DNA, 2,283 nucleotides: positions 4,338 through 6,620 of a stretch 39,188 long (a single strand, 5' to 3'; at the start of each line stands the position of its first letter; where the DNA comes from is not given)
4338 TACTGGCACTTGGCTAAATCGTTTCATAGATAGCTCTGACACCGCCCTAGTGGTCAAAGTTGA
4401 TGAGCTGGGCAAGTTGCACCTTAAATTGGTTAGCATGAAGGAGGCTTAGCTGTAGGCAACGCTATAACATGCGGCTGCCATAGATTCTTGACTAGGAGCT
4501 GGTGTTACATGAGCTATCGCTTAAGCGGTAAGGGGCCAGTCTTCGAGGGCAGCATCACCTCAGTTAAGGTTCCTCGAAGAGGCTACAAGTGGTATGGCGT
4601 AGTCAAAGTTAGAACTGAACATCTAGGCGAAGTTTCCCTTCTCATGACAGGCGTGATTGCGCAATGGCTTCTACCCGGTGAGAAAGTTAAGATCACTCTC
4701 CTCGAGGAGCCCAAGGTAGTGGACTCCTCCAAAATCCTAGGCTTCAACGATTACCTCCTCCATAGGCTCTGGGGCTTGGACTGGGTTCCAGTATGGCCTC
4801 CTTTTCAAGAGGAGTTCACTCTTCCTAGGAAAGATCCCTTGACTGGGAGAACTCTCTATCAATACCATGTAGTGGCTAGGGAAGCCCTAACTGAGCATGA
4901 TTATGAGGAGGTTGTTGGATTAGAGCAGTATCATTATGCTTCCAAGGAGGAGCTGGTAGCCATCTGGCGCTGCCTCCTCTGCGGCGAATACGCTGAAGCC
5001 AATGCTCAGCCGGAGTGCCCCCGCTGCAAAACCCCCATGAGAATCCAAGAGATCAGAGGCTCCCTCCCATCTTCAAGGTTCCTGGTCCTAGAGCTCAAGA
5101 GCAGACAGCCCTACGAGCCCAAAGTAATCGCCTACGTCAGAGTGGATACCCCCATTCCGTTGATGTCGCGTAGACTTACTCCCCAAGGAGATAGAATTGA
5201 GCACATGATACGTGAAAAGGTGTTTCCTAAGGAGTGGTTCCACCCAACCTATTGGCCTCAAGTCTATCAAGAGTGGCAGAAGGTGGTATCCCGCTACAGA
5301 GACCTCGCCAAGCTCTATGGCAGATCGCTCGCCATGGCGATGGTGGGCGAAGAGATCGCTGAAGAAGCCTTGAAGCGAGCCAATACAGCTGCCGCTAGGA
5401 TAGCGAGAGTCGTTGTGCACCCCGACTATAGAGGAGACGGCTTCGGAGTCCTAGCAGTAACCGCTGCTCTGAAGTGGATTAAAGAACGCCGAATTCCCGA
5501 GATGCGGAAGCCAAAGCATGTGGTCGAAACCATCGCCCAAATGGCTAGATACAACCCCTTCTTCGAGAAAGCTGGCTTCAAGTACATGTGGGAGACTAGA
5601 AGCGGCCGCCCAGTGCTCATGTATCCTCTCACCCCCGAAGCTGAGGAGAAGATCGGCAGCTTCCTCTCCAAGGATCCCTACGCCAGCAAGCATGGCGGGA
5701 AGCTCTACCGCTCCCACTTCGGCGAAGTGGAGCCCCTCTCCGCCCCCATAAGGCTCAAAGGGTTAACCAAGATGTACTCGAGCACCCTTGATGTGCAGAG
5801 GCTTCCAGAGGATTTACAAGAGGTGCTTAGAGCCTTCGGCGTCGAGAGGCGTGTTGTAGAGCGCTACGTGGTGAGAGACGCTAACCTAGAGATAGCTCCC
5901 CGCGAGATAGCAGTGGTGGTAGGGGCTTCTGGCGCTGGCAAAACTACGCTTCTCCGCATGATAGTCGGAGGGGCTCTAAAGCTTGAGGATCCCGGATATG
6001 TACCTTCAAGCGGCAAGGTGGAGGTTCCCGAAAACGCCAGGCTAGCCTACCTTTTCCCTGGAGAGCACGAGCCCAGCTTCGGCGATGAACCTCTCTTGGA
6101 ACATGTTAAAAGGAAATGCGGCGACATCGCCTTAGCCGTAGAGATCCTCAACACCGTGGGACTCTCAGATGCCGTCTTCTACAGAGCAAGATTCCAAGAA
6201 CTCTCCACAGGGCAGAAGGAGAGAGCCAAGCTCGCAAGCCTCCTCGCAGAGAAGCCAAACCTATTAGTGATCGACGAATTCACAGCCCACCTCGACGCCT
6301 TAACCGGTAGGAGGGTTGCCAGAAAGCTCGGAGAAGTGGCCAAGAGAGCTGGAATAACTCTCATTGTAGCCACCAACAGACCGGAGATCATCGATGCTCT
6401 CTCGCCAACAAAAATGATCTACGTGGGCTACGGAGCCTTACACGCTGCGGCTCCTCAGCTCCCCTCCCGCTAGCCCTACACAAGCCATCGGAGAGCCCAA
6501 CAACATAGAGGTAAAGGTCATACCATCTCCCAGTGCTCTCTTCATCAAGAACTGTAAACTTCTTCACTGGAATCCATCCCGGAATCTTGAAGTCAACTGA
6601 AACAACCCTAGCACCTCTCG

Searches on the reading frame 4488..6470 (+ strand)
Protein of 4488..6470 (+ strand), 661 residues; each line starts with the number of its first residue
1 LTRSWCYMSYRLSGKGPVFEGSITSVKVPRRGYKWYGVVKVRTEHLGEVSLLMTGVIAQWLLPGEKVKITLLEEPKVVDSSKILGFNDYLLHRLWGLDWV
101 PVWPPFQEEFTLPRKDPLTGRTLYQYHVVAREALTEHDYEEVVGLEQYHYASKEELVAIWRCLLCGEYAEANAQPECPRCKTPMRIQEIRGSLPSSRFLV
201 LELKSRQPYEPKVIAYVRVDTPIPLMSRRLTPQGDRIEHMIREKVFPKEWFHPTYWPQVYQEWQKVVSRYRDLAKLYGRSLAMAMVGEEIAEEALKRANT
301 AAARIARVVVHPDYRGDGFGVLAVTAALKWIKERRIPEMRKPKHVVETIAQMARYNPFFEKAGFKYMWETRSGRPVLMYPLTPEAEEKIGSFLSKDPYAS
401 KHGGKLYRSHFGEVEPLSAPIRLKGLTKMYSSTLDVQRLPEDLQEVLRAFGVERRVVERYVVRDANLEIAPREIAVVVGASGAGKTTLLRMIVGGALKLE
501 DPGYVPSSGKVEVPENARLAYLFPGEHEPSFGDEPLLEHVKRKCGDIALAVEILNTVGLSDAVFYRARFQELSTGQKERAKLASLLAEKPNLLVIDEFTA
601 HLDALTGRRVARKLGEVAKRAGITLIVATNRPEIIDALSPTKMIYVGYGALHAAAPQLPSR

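Call 68: search_protein_families(library=pfam, proteins=[window:4488-6470:+], max_evalue=0.001)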
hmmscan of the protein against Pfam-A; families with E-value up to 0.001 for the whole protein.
window:4488-6470:+ (661 aa): 7 families
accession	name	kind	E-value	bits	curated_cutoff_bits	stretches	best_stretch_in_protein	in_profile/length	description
PF00005.33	ABC_tran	-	4.5e-16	60.1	25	1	463-600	2-137/137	ABC transporter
PF13304.12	AAA_21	-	1.2e-07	32.5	27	0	569-635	235-303/304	AAA domain, putative AbiEii toxin, Type IV TA system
PF13508.13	Acetyltransf_7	-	1.3e-05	25.9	27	1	294-365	19-83/84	Acetyltransferase (GNAT) domain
PF00583.31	Acetyltransf_1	-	1.6e-05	25.6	20.7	1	249-338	15-95/116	Acetyltransferase (GNAT) family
PF25199.1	nSTAND_NTPase5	-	2.3e-05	24.7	34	0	443-493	11-62/145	Novel STAND NTPase 5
PF13401.12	AAA_22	-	0.00037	21.2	27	0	472-600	5-95/130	AAA domain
PF02463.25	SMC_N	-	0.00045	20.2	40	0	443-636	123-203/220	RecF/RecN/SMC N terminal domain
